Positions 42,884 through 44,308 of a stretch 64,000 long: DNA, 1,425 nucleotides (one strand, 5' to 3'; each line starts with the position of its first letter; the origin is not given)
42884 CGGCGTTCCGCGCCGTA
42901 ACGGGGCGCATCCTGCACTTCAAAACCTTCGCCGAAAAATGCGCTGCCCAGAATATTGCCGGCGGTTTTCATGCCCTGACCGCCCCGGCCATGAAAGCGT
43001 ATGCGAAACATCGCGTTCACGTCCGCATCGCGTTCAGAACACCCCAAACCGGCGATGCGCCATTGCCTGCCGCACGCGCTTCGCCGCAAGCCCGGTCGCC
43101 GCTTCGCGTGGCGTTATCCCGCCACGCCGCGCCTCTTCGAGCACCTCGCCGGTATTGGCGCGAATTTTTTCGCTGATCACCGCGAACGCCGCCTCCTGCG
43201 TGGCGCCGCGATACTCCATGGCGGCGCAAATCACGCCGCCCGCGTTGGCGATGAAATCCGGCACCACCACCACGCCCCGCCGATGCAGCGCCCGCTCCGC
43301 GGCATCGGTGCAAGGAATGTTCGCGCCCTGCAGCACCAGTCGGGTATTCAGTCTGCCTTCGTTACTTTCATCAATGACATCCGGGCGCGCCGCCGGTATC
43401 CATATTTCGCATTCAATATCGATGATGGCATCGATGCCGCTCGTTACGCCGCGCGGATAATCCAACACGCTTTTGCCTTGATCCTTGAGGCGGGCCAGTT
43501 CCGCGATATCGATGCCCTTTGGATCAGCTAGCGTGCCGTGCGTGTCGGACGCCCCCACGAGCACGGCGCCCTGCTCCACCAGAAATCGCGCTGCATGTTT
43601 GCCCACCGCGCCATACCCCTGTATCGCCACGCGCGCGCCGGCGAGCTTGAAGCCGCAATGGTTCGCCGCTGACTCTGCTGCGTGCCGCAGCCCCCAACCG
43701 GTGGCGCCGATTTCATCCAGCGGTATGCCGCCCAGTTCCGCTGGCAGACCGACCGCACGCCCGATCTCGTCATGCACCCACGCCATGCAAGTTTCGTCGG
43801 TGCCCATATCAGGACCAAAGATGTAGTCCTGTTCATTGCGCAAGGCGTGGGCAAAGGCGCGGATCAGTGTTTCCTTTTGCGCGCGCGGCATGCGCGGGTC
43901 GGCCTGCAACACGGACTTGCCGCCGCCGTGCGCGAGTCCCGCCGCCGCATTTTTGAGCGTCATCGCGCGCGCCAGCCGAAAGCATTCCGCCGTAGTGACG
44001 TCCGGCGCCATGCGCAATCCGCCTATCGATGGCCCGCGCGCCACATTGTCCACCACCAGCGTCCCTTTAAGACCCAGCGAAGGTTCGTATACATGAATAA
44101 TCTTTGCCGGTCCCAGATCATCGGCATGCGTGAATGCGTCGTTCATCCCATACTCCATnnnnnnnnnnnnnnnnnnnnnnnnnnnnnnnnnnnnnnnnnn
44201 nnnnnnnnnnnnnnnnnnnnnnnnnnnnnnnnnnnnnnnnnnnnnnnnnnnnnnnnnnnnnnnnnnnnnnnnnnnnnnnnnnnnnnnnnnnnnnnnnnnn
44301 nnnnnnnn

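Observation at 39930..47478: Candidate novel anaerobic operon coupling a Lon-like protease to amino-acid oxidation: Lon-like, tandem USP-like, amino-acid dehydrogenase, OFOR gamma-delta/alpha/beta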

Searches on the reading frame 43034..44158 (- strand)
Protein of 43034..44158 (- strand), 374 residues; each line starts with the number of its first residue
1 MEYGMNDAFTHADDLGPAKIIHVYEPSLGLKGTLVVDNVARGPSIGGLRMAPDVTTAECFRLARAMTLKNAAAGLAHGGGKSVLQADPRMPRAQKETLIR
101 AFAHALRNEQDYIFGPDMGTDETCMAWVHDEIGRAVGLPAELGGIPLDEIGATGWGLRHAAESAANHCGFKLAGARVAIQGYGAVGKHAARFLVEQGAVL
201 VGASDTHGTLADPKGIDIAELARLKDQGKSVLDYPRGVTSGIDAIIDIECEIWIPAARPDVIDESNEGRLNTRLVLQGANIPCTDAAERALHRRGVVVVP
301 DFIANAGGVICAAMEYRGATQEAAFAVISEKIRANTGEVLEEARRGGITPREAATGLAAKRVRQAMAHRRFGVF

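Call 5: search_protein_families(library=pfam, proteins=[window:43034-44158:-], max_evalue=0.01)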
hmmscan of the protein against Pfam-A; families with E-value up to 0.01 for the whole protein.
window:43034-44158:- (374 aa): 4 families
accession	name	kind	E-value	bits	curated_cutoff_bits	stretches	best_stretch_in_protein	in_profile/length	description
PF00208.27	ELFV_dehydrog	-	4.7e-54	184.1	23.4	1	143-369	1-240/241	Glutamate/Leucine/Phenylalanine/Valine dehydrogenase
PF02812.23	ELFV_dehydrog_N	-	2.1e-21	76.4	25.3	1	30-132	21-127/129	Glu/Leu/Phe/Val dehydrogenase, dimerisation domain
PF05088.18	Bac_GDH_CD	-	0.0054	15.8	22.8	0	267-315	399-447/497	Bacterial NAD-glutamate dehydrogenase, catalytic domain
PF02826.25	2-Hacid_dh_C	-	0.0064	16.3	25.1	0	163-221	25-85/178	D-isomer specific 2-hydroxyacid dehydrogenase, NAD binding domain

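Call 28: search_protein_families(library=ncbifam, proteins=[window:43034-44158:-], max_evalue=0.001)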
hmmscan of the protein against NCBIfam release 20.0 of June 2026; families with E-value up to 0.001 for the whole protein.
window:43034-44158:- (374 aa): 7 families
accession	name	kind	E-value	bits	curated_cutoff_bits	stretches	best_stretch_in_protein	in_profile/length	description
NF041398.1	GluDhGdhB_Halo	equivalog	1.1e-56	192.5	620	1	39-369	60-406/410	glutamate dehydrogenase GdhB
NF040817.1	GdhA_Arch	equivalog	2.4e-54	185.1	750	1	32-370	56-415/419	glutamate dehydrogenase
NF006929.0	PRK09414.1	equivalog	9.3e-31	107.3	536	1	35-323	82-388/445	NADP-specific glutamate dehydrogenase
NF035922.1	Trp_DH_ScyB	equivalog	2.3e-28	99.2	600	1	9-366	3-343/346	tryptophan dehydrogenase ScyB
NF010633.0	PRK14030.1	subfamily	2.2e-16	60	743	1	35-319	78-384/445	glutamate dehydrogenase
NF010634.0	PRK14031.1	equivalog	1.6e-15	56.5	822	1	34-324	77-388/444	NADP-specific glutamate dehydrogenase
NF047886.1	AmOxnSyBioU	equivalog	0.00019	20.6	600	1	177-234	1-59/323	(S)-8-amino-7-oxononanoate synthase BioU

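Call 29: search_solved_structures(query=window:43034-44158:-, max_evalue=1e-10, show_alignments=2)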
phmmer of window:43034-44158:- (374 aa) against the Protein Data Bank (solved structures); distinct sequences matched with E-value up to 1e-10: 71 (the best 60 are shown).
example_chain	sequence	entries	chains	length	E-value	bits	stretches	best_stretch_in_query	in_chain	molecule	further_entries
3aoe_A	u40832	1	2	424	1.2e-49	172.5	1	31-369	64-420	Glutamate dehydrogenase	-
3aog_A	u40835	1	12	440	1.4e-49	172.3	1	31-369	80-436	Glutamate dehydrogenase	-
2tmg_A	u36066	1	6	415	2.3e-49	171.6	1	32-322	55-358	PROTEIN (GLUTAMATE DEHYDROGENASE)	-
1b26_A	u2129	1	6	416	1e-48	169.4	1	32-322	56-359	GLUTAMATE DEHYDROGENASE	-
1b3b_A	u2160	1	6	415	1.5e-48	168.9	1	32-322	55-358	PROTEIN (GLUTAMATE DEHYDROGENASE)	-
8kao_A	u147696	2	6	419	3e-47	164.6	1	37-318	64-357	Glutamate dehydrogenase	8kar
1v9l_A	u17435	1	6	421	1.9e-46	162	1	41-368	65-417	glutamate dehydrogenase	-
8owm_A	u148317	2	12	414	1.3e-45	159.2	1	36-316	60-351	Glutamate dehydrogenase 2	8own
4xgi_A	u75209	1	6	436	1.7e-45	158.8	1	31-346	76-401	Glutamate dehydrogenase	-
1bvu_A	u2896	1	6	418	7.6e-44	153.4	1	32-369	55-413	PROTEIN (GLUTAMATE DEHYDROGENASE)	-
8s38_A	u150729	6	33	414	3.4e-43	151.3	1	37-316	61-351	Glutamate dehydrogenase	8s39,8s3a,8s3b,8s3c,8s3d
6yeh_A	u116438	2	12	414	3.5e-43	151.2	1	35-317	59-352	Glutamate dehydrogenase 1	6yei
1gtm_A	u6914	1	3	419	2.6e-42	148.3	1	32-369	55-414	GLUTAMATE DEHYDROGENASE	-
8znb_A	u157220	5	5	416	2e-41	145.5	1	32-369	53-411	Glutamate dehydrogenase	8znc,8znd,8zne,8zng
8zmu_A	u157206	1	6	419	2e-41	145.4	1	32-369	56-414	Glutamate dehydrogenase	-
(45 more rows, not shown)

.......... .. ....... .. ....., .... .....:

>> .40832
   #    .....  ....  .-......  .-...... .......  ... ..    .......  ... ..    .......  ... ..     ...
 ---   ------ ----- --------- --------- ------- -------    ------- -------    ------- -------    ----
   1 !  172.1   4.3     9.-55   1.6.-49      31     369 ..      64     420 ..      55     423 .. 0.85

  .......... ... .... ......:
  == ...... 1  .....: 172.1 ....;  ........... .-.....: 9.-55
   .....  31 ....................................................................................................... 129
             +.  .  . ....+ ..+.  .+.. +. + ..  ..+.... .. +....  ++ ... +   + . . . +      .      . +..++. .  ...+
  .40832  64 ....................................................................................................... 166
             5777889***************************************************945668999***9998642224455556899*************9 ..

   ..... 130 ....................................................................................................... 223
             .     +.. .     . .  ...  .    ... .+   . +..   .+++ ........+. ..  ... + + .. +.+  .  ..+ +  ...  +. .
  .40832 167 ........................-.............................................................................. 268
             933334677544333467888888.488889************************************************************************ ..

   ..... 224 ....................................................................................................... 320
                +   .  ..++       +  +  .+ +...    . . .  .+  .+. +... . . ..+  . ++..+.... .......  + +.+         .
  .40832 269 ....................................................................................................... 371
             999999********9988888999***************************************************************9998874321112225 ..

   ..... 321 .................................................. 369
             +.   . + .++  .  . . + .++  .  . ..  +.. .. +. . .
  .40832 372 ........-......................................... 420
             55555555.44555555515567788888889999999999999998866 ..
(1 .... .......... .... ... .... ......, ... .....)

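Call 53: find_homologous_proteins(query=window:43034-44158:-, max_evalue=1e-30)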
Query window:43034-44158:- (374 aa): 8000 proteins with E <= 1e-30 among 8000 candidates; the best 120 are listed.
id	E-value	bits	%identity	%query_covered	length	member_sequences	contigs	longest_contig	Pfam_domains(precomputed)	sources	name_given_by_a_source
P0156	1.8e-242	822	100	99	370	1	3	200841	PF02812.24,PF00208.28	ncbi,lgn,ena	-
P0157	5.8e-218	741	90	99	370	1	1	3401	PF02812.24,PF00208.28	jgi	-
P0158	3.2e-210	716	86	99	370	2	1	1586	PF02812.24,PF00208.28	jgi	jgi:glutamate dehydrogenase (NAD(P)+)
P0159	2.2e-203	693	84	99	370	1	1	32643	PF02812.24,PF00208.28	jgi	jgi:glutamate dehydrogenase (NAD(P)+)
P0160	1.1e-202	691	84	99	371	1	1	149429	PF02812.24,PF00208.28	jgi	jgi:glutamate dehydrogenase (NAD(P)+)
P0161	1.4e-202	691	84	99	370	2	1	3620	PF02812.24,PF00208.28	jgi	jgi:glutamate dehydrogenase (NAD(P)+)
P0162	7.8e-202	688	84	99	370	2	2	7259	PF02812.24,PF00208.28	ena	-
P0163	3.6e-201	686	84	99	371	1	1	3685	PF02812.24,PF00208.28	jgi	jgi:glutamate dehydrogenase (NAD(P)+)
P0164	1.0e-199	681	83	99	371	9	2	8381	PF02812.24,PF00208.28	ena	-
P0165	6.9e-199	678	84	97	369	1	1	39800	PF02812.24,PF05088.19,PF00208.28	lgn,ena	-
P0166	9.9e-198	675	82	99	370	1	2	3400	PF02812.24,PF00208.28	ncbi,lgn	-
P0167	2.2e-197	673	83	97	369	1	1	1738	PF02812.24,PF00208.28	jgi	-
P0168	3.9e-197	673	82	99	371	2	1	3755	PF02812.24,PF00208.28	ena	-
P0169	4.7e-196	669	82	97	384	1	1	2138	PF02812.24,PF00208.28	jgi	jgi:glutamate dehydrogenase (NAD(P)+)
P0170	3.3e-194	663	80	99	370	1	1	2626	PF02812.24,PF00208.28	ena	-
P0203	3.7e-173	594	74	99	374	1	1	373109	PF02812.24,PF00208.28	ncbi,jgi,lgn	jgi:glutamate dehydrogenase (NAD(P)+)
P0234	3.0e-171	587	74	99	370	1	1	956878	PF02812.24,PF00208.28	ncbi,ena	-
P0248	1.1e-170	586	73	99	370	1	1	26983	PF02812.24,PF00208.28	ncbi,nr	ncbi:MAG: Glu/Leu/Phe/Val dehydrogenase [Candidatus Rokubacteria bacterium]|nr:Glu/Leu/Phe/Val dehyd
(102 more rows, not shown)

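Call 54: find_encoding_contigs(protein=P0234, flank=7000, max_places=1)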
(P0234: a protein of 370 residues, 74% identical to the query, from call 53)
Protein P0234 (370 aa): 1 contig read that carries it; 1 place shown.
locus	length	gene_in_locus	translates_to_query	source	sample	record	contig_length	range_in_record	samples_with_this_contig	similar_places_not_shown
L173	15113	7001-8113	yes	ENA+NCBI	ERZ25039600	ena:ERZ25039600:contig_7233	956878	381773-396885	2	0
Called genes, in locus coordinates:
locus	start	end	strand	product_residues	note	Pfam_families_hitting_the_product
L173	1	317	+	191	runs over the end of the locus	PF08207:EFP_N, PF01132:EFP, PF09285:Elong-fact-P_C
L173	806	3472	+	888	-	PF12704:MacB_PCD, PF02687:FtsX, PF12704:MacB_PCD, PF02687:FtsX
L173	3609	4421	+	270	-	PF03575:Peptidase_S51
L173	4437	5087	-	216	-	PF06532:NrsF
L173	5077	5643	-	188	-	PF04542:Sigma70_r2, PF04545:Sigma70_r4, PF08281:Sigma70_r4_2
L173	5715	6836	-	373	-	PF10282:Lactonase (weak)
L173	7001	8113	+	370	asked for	PF02812:ELFV_dehydrog_N, PF00208:ELFV_dehydrog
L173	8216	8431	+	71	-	-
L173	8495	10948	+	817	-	PF12704:MacB_PCD, PF02687:FtsX, PF12704:MacB_PCD, PF02687:FtsX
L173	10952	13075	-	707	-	PF13089:PP_kinase_N, PF02503:PP_kinase, PF17941:PP_kinase_C_1, PF13091:PLDc_2 (faint), PF13090:PP_kinase_C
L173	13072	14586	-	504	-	PF02541:Ppx-GppA, PF21447:Ppx-GppA_III, PF01966:HD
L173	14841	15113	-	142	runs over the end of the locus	PF01741:MscL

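Call 55: find_encoding_contigs(protein=P0203, flank=7000, max_places=1)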
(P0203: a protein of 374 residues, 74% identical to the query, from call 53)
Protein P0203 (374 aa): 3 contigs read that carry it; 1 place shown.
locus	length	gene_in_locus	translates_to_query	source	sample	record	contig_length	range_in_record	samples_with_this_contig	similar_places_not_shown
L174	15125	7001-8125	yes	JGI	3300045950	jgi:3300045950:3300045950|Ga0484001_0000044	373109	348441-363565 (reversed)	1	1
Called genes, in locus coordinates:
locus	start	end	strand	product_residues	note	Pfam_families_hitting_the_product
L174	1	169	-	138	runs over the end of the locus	PF01951:Archease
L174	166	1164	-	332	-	PF14716:HHH_8, PF14520:HHH_5, PF14792:DNA_pol_B_palm, PF14791:DNA_pol_B_thumb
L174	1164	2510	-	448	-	PF02749:QRPTase_N (faint), PF17767:NAPRTase_N, PF04095:NAPRTase, PF17956:NAPRTase_C (faint)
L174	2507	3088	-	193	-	PF00857:Isochorismatase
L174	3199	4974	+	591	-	PF00501:AMP-binding, PF13193:AMP-binding_C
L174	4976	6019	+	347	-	PF00676:E1_dh, PF02775:TPP_enzyme_C (weak)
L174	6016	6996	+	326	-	PF02779:Transket_pyr, PF02780:Transketolase_C, PF17147:PFOR_II (weak)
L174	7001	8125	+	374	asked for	PF02812:ELFV_dehydrog_N, PF00208:ELFV_dehydrog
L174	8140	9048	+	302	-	PF01558:POR, PF12797:Fer4_2 (faint), PF13237:Fer4_10 (faint), PF14697:Fer4_21 (weak), PF00037:Fer4 (weak)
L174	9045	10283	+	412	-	PF01855:POR_N, PF17147:PFOR_II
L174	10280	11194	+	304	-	PF02775:TPP_enzyme_C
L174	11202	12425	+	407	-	PF00364:Biotin_lipoyl, PF25997:BSH_YhbJ, PF26077:BSH_Fcp1 (faint), PF02817:E3_binding, PF00198:2-oxoacid_dh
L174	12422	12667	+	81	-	PF00550:PP-binding (weak)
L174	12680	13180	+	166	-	PF04981:NMD3 (faint)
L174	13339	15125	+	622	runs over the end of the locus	PF01855:POR_N, PF02775:TPP_enzyme_C, PF00037:Fer4 (faint), PF12797:Fer4_2 (faint), PF13237:Fer4_10, PF12838:Fer4_7 (weak), PF13187:Fer4_9 (weak)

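Call 56: find_encoding_contigs(protein=P0248, flank=7000, max_places=1)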
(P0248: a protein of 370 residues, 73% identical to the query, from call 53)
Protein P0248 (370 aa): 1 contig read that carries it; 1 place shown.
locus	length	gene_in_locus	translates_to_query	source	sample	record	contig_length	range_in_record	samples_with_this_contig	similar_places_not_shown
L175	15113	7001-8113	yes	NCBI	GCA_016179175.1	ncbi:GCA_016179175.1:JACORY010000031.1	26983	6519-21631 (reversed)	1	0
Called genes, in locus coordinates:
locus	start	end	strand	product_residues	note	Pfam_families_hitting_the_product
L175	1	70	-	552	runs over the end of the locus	PF00171:Aldedh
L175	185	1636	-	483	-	PF00140:Sigma70_r1_2, PF04542:Sigma70_r2, PF04539:Sigma70_r3, PF04545:Sigma70_r4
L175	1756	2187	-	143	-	PF00571:CBS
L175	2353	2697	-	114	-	PF01258:zf-dskA_traR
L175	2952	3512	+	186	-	PF12900:Pyridox_ox_2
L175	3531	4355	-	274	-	PF00582:Usp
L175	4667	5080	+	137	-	-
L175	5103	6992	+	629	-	PF01941:AdoMet_Synthase, PF01135:PCMT, PF13489:Methyltransf_23 (weak), PF08241:Methyltransf_11 (faint), PF13649:Methyltransf_25 (weak), PF13847:Methyltransf_31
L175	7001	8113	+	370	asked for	PF02812:ELFV_dehydrog_N, PF00208:ELFV_dehydrog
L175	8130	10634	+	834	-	PF00690:Cation_ATPase_N, PF00122:E1-E2_ATPase, PF00702:Hydrolase, PF13246:Cation_ATPase, PF00689:Cation_ATPase_C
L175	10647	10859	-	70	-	-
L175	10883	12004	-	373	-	PF00226:DnaJ, PF01556:DnaJ_C, PF00684:DnaJ_CXXCXGXG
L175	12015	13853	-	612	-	PF00012:HSP70, PF06723:MreB_Mbl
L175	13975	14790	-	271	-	PF01048:PNP_UDP_1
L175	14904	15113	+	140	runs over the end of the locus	PF00571:CBS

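Call 69: search_protein_families(library=padloc, proteins=[window:43034-44158:-], max_evalue=0.001)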
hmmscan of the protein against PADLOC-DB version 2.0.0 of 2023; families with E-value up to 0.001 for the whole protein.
window:43034-44158:- (374 aa): 0 families

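Call 90: search_dna_similar(query=window:43034-44146:-, collection=plasmids, mode=protein, max_evalue=1e-80, max_rows=20)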
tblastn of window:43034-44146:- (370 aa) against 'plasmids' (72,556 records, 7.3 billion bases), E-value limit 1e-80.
Records with a match: 7; places in all: 7; records where one place covers at least 80% of the query: 7.
Best place of each record, by identity: 60-80% 2; <60% 5.
By first word of the organism name: Leisingera 5; Burkholderia 1; Photobacterium 1.
By predicted mobility (MOB-suite, as given by PLSDB): non-mobilizable 7.
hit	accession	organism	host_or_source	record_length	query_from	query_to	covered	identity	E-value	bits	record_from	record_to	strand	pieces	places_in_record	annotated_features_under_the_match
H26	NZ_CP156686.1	Burkholderia stagnalis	Bacterial cells,soils collected in ...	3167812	1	370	100%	67.0%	8e-152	480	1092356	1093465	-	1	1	none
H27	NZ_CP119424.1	Photobacterium sp. DA100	-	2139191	1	370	100%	61.1%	5e-154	486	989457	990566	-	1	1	none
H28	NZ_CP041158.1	Leisingera aquaemixtae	cell culture,Biocathode MCL, marine ...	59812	1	366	99%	57.9%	6e-115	374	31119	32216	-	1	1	Glu/Leu/Phe/Val dehydrogenase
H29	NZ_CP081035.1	Leisingera aquaemixtae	-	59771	1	366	99%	57.4%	3e-114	372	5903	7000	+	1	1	Glu/Leu/Phe/Val dehydrogenase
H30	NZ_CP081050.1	Leisingera aquaemixtae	-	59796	1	366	99%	57.4%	3e-114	372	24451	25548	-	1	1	Glu/Leu/Phe/Val dehydrogenase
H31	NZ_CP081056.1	Leisingera aquaemixtae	-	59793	1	366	99%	57.4%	7e-114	371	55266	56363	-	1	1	Glu/Leu/Phe/Val dehydrogenase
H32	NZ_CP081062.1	Leisingera aquaemixtae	-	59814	1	326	88%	58.7%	5e-90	357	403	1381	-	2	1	hypothetical protein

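Call 92: get_annotated_region(hit=H26, flank=12000)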
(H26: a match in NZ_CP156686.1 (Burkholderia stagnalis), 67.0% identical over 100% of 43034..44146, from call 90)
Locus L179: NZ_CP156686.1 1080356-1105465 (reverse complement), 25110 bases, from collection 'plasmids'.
description: Burkholderia stagnalis strain YJ-2 plasmid plas1, complete sequence
organism: Burkholderia stagnalis (NCBI taxid 1503054)
taxonomy: Bacteria; Pseudomonadota; Betaproteobacteria; Burkholderiales; Burkholderiaceae; Burkholderia; Burkholderia stagnalis
host: -; source: Bacterial cells,soils collected in Guangdong Province, China; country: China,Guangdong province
typing (MOB-suite, as given by PLSDB): non-mobilizable
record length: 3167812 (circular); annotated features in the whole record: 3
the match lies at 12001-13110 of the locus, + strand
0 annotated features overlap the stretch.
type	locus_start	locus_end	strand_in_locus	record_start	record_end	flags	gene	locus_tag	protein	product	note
